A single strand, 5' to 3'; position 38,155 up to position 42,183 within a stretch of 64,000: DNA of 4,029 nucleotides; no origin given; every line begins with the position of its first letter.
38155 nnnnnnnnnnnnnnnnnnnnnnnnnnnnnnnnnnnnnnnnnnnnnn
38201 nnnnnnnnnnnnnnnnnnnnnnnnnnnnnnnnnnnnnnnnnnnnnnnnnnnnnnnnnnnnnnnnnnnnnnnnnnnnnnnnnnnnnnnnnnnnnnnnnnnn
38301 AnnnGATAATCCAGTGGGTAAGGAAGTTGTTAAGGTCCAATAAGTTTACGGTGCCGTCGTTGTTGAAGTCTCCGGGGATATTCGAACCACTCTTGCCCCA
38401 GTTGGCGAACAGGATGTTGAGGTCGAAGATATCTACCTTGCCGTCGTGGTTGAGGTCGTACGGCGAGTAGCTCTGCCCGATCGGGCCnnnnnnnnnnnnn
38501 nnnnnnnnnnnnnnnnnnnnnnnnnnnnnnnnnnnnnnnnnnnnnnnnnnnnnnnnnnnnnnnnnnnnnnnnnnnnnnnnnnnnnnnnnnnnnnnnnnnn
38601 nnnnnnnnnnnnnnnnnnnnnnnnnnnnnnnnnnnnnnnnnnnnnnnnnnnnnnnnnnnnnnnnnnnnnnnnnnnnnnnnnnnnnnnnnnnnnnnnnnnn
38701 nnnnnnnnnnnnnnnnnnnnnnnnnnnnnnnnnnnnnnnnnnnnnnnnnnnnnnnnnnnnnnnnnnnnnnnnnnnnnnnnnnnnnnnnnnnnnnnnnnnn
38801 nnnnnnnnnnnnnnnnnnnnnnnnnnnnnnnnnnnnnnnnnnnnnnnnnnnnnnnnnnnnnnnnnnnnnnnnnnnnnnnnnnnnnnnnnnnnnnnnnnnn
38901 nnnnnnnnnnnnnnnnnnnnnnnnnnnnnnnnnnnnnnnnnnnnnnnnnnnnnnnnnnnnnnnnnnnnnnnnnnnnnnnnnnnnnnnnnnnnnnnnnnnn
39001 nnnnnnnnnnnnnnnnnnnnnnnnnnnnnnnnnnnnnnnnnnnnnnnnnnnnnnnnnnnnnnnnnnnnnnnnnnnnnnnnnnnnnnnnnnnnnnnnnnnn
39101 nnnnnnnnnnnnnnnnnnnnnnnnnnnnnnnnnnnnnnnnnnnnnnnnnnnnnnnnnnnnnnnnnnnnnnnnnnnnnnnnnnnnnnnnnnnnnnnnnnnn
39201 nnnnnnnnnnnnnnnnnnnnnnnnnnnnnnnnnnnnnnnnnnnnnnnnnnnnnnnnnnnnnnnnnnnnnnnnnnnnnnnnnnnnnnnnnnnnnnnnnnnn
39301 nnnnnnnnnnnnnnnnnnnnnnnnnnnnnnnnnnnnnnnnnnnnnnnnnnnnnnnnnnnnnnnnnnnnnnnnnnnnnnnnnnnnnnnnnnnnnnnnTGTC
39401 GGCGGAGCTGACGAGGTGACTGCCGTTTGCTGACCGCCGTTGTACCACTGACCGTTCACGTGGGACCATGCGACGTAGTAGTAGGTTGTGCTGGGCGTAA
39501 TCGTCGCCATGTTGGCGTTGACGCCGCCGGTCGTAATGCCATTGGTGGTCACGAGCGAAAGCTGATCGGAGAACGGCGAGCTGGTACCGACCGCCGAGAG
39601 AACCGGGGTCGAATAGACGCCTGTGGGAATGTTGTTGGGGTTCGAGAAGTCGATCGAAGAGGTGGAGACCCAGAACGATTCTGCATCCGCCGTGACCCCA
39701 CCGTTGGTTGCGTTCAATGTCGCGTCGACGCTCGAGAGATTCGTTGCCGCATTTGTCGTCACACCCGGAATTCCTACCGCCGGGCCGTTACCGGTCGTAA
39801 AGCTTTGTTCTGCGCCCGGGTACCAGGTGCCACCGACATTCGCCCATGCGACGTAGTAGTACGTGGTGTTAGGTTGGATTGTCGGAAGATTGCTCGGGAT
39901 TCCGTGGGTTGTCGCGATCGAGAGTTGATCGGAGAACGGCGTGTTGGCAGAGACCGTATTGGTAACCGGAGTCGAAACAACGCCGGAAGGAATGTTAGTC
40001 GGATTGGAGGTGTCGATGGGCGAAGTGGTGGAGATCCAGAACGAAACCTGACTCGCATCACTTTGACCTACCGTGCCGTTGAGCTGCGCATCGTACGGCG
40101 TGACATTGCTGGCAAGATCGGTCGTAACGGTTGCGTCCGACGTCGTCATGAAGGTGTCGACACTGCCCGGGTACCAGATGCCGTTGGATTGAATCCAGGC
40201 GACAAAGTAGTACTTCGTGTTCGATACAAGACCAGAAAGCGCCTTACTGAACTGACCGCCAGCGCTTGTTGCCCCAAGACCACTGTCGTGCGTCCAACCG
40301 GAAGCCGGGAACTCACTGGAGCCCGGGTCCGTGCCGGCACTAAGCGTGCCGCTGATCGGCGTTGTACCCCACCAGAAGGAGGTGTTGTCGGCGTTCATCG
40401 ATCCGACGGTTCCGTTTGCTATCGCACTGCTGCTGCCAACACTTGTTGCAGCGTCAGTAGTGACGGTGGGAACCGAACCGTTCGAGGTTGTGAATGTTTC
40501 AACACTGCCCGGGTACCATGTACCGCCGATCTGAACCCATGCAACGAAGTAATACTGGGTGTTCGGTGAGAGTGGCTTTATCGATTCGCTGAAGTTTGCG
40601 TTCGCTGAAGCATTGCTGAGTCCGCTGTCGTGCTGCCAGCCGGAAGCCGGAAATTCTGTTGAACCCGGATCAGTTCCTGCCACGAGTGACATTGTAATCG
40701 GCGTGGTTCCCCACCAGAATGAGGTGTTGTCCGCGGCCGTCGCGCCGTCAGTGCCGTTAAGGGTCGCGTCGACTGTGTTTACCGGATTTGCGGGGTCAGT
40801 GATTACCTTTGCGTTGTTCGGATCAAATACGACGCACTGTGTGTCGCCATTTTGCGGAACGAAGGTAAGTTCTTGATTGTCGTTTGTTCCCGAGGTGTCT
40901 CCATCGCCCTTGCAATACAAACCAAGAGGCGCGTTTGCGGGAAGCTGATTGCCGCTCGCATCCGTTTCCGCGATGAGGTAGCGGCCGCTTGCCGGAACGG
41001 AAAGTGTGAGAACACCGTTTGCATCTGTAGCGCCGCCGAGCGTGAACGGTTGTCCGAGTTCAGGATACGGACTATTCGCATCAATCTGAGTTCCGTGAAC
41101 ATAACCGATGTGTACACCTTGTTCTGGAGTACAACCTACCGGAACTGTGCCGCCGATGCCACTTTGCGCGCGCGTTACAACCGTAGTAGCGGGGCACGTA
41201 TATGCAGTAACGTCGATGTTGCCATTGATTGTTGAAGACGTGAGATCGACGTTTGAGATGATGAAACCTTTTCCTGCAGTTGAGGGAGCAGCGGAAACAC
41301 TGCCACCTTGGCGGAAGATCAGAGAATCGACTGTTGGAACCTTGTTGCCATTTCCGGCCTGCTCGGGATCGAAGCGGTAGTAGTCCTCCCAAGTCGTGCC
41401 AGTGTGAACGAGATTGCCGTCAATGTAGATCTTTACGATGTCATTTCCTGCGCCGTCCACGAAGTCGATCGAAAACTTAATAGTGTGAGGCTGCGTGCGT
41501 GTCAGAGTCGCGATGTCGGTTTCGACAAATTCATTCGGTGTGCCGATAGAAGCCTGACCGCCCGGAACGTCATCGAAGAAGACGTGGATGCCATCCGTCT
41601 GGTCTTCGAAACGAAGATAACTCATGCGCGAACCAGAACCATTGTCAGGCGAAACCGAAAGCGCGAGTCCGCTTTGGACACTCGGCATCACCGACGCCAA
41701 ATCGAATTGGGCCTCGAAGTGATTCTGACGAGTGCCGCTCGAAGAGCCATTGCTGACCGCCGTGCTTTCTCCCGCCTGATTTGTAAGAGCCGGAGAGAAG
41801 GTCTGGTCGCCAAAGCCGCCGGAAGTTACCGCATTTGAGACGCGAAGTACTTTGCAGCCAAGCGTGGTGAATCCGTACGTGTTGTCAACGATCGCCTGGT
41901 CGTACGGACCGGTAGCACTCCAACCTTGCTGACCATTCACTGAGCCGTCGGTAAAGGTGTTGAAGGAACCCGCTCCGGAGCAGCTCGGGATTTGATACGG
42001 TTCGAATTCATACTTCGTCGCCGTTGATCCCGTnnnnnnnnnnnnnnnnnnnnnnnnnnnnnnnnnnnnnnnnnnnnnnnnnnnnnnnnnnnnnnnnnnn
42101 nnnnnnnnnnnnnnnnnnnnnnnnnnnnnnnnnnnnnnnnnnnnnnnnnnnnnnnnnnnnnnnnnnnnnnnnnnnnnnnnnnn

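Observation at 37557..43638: Cohesin-dockerin pair: membrane-anchored cohesin-like protein translationally coupled to a 1778-aa surface protein ending in a dockerin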

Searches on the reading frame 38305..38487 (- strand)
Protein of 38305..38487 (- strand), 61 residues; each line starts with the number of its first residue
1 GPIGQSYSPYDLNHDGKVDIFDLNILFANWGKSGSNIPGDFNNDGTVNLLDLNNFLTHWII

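Call 21: search_solved_structures(query=A1, max_evalue=10, show_alignments=3)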
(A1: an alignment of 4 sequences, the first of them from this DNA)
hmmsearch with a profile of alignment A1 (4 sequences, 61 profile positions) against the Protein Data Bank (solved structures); distinct sequences matched with E-value up to 10: 83 (the best 60 are shown).
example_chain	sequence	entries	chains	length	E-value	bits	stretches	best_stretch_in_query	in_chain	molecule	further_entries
2y3n_B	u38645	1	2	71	5e-07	32.4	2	11-49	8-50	CELLULOSOMAL FAMILY-48 PROCESSIVE GLYCOSIDE HYDROLASE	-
2mte_A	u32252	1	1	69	3.1e-05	26.6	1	6-26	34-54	Cellulose 1,4-beta-cellobiosidase (reducing end) CelS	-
1daq_A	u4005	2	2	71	3.4e-05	26.5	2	6-26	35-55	ENDOGLUCANASE SS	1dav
4fl4_A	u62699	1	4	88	0.00012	24.8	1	7-26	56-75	Glycoside hydrolase family 9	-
4dh2_B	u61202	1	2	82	0.00015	24.5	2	36-53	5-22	Dockerin type 1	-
2yik_A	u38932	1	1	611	0.0002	24.1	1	3-26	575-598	ENDOGLUCANASE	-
2vn5_B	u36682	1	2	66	0.00032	23.4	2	37-53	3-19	ENDOGLUCANASE A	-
2jnk_A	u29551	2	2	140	0.0011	21.7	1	7-48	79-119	Hyalurononglucosaminidase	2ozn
5k39_B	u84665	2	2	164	0.0012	21.6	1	9-31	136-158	Dockerin module from a protein of unknown function | Ig domain protein group 2 domain protein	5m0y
2vn6_B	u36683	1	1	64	0.0015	21.3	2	38-53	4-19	ENDOGLUCANASE A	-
2b59_B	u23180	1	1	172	0.0027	20.4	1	10-35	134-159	Cellulosomal scaffolding protein A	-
5nrk_B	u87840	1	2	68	0.0032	20.2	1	39-55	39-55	DocCel5: Type I dockerin repeat domain from A. cellulolyticus family 5 endoglucanase WP_01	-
1clc_A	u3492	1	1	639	0.0033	20.2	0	8-26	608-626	ENDOGLUCANASE CELD; EC: 3.2.1.4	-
4cj0_A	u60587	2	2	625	0.0033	20.2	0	8-26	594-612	ENDOGLUCANASE D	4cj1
5nrm_B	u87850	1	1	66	0.0043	19.8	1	10-25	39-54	DocCel5: Type I dockerin repeat domain from A. cellulolyticus family 5 endoglucanase WP_01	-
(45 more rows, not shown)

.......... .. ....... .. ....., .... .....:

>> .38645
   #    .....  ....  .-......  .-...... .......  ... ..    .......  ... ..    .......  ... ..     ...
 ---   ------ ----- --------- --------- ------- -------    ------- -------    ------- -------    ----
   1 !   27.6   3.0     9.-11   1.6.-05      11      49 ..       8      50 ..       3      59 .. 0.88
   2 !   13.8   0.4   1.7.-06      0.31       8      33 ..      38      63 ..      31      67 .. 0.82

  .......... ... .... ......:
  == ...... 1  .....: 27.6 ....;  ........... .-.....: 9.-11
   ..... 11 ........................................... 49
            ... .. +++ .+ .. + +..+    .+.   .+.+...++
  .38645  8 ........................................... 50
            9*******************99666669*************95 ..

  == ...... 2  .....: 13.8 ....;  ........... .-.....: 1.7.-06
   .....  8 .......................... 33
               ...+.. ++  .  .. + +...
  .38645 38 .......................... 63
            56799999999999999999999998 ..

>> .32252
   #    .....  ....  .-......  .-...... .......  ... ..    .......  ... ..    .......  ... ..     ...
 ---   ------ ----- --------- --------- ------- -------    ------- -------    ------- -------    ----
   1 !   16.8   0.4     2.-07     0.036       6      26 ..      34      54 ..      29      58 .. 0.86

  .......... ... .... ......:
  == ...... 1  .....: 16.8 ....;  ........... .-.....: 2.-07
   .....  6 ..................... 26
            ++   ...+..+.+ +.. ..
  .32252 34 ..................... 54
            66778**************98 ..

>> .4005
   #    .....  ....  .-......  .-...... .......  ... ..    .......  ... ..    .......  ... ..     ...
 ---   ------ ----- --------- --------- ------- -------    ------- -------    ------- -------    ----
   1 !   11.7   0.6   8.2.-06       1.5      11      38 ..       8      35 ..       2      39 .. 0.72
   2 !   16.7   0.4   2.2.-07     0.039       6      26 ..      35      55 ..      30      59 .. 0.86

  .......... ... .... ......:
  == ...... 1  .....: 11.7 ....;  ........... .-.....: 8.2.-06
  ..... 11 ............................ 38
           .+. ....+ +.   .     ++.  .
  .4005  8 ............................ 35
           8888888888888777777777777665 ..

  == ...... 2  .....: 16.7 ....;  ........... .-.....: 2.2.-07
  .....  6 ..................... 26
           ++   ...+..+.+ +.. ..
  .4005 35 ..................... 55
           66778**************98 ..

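Call 44: find_homologous_proteins(query=A1, max_evalue=0.001)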
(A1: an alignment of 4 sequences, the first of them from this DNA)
Query A1 (4 sequences) (61 aa, profile of the alignment): 6 proteins with E <= 0.001 among 20 candidates.
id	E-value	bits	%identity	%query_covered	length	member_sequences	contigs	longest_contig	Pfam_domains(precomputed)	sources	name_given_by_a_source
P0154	2.9e-15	73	45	98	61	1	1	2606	PF13405.13,PF00404.25,PF13202.13,PF00036.39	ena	-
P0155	2.3e-11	61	39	93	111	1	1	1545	PF00404.25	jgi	-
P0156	4.6e-11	60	49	74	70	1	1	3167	-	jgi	-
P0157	2.5e-10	57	37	80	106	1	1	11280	PF00404.25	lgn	-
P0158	1.8e-8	51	46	97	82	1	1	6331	-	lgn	-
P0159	2.3e-4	38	44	70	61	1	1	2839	PF00404.25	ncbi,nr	ncbi:MAG: hypothetical protein HYU49_01780 [Candidatus Levybacteria bacterium]|nr:hypothetical prote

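Call 58: find_homologous_proteins(query=A6, max_evalue=0.001)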
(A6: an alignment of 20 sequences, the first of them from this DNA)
Query A6 (20 sequences) (56 aa, profile of the alignment): 198 proteins with E <= 0.001 among 835 candidates; the best 120 are listed.
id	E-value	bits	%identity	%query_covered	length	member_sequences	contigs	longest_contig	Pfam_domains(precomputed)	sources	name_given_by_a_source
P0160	8.6e-22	94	41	96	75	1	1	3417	PF00404.25,PF13202.13,PF00036.39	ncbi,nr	ncbi:MAG: dockerin type I domain-containing protein, partial [Candidatus Berkelbacteria bacterium]|n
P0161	1.9e-21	93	44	96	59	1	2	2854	-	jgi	jgi:hypothetical protein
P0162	2.0e-21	93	45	88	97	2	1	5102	-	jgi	-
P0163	2.3e-21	93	39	100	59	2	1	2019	PF00404.25,PF13202.13,PF00036.39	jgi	-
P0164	2.8e-21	93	39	100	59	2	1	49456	PF13405.13,PF00404.25,PF13202.13,PF00036.39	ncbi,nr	ncbi:MAG: hypothetical protein UV99_C0010G0018 [Parcubacteria group bacterium GW2011_GWC1_43_61]|nr:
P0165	3.4e-21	92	40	95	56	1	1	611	PF13405.13,PF00404.25,PF13499.13,PF00036.39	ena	-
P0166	6.8e-21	91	48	96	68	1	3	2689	PF00404.25,PF00036.39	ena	-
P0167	1.5e-20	90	54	93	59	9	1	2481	-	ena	-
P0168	1.6e-20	90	45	88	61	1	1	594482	PF00404.25,PF00036.39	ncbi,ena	-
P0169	1.8e-20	90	41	91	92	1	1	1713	PF13405.13,PF00404.25,PF13202.13,PF00036.39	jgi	-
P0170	2.2e-20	90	51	88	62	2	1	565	PF00404.25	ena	-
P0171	3.0e-20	89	45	95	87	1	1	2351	PF00404.25,PF00036.39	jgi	-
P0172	5.9e-19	85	45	88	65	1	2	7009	PF00404.25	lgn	-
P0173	1.1e-18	84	43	88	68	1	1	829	-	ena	-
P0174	1.9e-18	83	39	96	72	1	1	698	-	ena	-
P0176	1.2e-17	81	41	88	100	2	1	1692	PF00404.25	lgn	-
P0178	2.2e-17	80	39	91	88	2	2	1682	PF00404.25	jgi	-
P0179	5.4e-17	79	37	88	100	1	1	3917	PF00404.25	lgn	-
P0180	1.4e-16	77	39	88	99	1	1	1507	PF00404.25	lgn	-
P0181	2.1e-16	77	55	88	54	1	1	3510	PF01839.30,PF00404.25,PF13202.13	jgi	jgi:hypothetical protein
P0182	2.5e-16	77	39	88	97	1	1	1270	PF00404.25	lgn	-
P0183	6.1e-16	75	47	88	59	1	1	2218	PF00404.25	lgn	-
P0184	7.8e-16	75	43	91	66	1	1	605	PF00404.25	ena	-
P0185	1.3e-14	71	45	91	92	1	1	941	PF00404.25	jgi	jgi:hypothetical protein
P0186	2.5e-14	70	48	96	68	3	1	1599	PF01839.30,PF00404.25,PF13517.13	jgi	-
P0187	2.9e-14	70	53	88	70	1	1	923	PF00404.25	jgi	jgi:hypothetical protein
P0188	3.5e-14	70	51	91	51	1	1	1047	PF00404.25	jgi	jgi:hypothetical protein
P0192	2.0e-12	64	45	88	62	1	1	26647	PF01839.30,PF00404.25,PF13202.13,PF00036.39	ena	-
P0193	3.2e-12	64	52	88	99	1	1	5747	PF00404.25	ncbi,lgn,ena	-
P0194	4.2e-12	63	41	75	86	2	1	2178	PF00404.25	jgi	-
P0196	3.4e-11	60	44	95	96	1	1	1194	PF00404.25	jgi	jgi:hypothetical protein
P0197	3.6e-11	60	59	88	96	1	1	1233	PF00404.25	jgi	jgi:hypothetical protein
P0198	4.6e-11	60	47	88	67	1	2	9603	PF00404.25,PF00036.39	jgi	jgi:hypothetical protein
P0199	5.3e-11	60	48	89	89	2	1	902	PF00404.25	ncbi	-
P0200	5.9e-11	59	49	88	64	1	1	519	PF13405.13,PF00404.25,PF00036.39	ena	-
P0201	7.4e-11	59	41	88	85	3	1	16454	PF00404.25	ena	-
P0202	7.7e-11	59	43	89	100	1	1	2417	PF00404.25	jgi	jgi:hypothetical protein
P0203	7.7e-11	59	55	75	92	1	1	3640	PF00404.25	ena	-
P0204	8.7e-11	59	41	88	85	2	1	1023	PF00404.25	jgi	-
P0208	2.3e-10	58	49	88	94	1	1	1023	PF00404.25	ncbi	-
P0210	3.1e-10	57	31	89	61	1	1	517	PF00404.25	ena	-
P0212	3.6e-10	57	49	77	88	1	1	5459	PF13405.13,PF00404.25,PF13202.13,PF00036.39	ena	-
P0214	3.9e-10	57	43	88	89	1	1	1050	PF00404.25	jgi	-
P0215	4.3e-10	57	43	88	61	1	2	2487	PF00404.25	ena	-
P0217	6.6e-10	56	48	91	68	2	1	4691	PF00404.25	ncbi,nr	ncbi:MAG: hypothetical protein JNK53_05170 [Phycisphaerae bacterium]|nr:hypothetical protein [Phycis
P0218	6.7e-10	56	44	86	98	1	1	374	PF00404.25,PF00036.39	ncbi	-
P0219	7.6e-10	56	53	88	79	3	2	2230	PF00404.25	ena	-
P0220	8.6e-10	56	52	77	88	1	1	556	PF00404.25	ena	-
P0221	9.9e-10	56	43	88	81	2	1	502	PF00404.25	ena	-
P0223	2.1e-9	55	43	89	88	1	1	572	PF00404.25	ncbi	-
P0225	3.0e-9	54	45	88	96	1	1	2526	PF14312.13,PF00404.25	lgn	-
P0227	4.1e-9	54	44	89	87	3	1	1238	PF13405.13,PF00404.25,PF13202.13,PF00036.39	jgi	jgi:hypothetical protein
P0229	4.4e-9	53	45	88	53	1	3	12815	PF00404.25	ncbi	ncbi:MAG: dockerin type I domain-containing protein, partial [Phycisphaerales bacterium]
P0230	4.4e-9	53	50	77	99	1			PF00404.25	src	-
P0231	4.5e-9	53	45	88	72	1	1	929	PF00404.25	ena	-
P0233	4.6e-9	53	64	45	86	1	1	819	PF00404.25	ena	-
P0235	7.2e-9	53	41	91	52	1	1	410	PF00404.25,PF13202.13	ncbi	-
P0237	8.4e-9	53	37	96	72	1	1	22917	PF00404.25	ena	-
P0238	9.8e-9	52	35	93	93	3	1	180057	PF00404.25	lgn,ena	-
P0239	1.2e-8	52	39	88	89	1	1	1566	PF00404.25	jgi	-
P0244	1.7e-8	52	46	96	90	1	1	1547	PF00404.25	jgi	jgi:hypothetical protein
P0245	2.2e-8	51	38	91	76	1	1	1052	PF00404.25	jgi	jgi:hypothetical protein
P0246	2.4e-8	51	41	88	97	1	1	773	PF00404.25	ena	-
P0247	2.5e-8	51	45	88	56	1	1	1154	PF00404.25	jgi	jgi:hypothetical protein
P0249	3.9e-8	50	40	88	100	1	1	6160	PF00404.25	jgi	jgi:hypothetical protein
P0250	4.1e-8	50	49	88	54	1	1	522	PF00404.25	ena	-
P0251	5.1e-8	50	48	93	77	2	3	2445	PF00404.25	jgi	jgi:hypothetical protein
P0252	5.7e-8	50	37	91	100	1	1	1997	PF00404.25,PF13202.13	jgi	jgi:hypothetical protein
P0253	6.9e-8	50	43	96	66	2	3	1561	PF00404.25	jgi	jgi:hypothetical protein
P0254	7.2e-8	50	43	96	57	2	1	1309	PF13405.13,PF00404.25,PF00036.39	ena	-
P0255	7.6e-8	50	44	63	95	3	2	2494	PF00404.25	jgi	-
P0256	9.4e-8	49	36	96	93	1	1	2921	PF00404.25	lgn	-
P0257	1.0e-7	49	43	88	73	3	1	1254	PF00404.25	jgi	jgi:hypothetical protein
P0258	1.0e-7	49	46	75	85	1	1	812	PF00404.25,PF13517.13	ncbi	-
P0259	1.2e-7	49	41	88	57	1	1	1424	PF00404.25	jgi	jgi:hypothetical protein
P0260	1.2e-7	49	44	88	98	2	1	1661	PF00404.25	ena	-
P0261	1.4e-7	49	44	89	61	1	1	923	PF13405.13,PF00404.25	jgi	jgi:hypothetical protein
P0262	1.4e-7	49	40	91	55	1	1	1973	PF00404.25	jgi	jgi:hypothetical protein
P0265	1.7e-7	48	41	88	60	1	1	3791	PF01839.30,PF00404.25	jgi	-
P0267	2.2e-7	48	33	95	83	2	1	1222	PF00404.25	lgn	-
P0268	2.2e-7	48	38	77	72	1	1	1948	PF00404.25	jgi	jgi:hypothetical protein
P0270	2.3e-7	48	39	75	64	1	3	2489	PF00404.25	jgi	-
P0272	3.2e-7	48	45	75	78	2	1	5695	PF00404.25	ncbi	-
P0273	3.9e-7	47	39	88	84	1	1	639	PF00404.25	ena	-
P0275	5.4e-7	47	48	75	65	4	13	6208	PF00404.25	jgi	jgi:hypothetical protein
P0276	6.1e-7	47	49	75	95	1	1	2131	PF00404.25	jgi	jgi:hypothetical protein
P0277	7.0e-7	46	37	88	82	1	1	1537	PF00404.25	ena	-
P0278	7.0e-7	46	46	75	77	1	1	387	PF00404.25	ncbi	-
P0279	7.3e-7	46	47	96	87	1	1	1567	PF13405.13,PF00404.25,PF13517.13,PF00036.39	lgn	-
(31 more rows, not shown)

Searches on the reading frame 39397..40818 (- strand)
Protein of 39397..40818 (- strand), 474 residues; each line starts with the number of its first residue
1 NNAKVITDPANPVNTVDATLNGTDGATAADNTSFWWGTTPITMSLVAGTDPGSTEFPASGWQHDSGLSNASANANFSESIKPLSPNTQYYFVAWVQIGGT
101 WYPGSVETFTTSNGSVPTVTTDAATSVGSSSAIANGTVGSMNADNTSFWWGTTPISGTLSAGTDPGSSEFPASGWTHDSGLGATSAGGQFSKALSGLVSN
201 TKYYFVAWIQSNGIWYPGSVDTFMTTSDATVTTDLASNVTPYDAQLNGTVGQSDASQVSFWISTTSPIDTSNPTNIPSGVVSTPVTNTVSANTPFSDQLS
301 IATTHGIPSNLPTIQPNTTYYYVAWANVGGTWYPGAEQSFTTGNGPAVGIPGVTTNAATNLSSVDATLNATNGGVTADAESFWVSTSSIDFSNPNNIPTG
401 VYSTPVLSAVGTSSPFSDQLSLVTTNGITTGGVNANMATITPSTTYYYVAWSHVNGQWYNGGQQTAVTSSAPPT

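Call 100: search_protein_families(library=pfam, max_evalue=5, proteins=[window:39397-40818:-])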
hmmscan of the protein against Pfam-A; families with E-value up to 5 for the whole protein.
window:39397-40818:- (474 aa): 1 family
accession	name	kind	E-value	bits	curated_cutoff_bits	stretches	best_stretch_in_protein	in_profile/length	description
PF16656.11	Pur_ac_phosph_N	-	0.00024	22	30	2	409-458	43-85/93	Purple acid Phosphatase, N-terminal domain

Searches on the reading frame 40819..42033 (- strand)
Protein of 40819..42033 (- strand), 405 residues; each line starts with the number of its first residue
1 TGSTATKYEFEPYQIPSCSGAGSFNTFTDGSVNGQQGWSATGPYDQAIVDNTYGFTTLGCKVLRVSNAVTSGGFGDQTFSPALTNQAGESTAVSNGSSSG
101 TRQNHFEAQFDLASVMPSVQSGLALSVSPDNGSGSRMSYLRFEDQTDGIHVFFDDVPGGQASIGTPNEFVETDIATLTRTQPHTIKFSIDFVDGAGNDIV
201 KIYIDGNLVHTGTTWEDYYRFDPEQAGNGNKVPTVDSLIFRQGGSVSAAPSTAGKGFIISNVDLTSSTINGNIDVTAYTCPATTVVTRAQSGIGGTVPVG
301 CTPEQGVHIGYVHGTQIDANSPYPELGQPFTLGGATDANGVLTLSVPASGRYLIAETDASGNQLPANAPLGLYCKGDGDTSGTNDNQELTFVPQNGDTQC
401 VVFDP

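Call 100: search_protein_families(library=pfam, max_evalue=5, proteins=[window:40819-42033:-])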
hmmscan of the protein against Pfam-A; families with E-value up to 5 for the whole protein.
window:40819-42033:- (405 aa): 1 family
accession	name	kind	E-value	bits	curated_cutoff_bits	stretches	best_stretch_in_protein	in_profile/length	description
PF10670.15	DUF4198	-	0.14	12.7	34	1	330-355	181-204/209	Domain of unknown function (DUF4198)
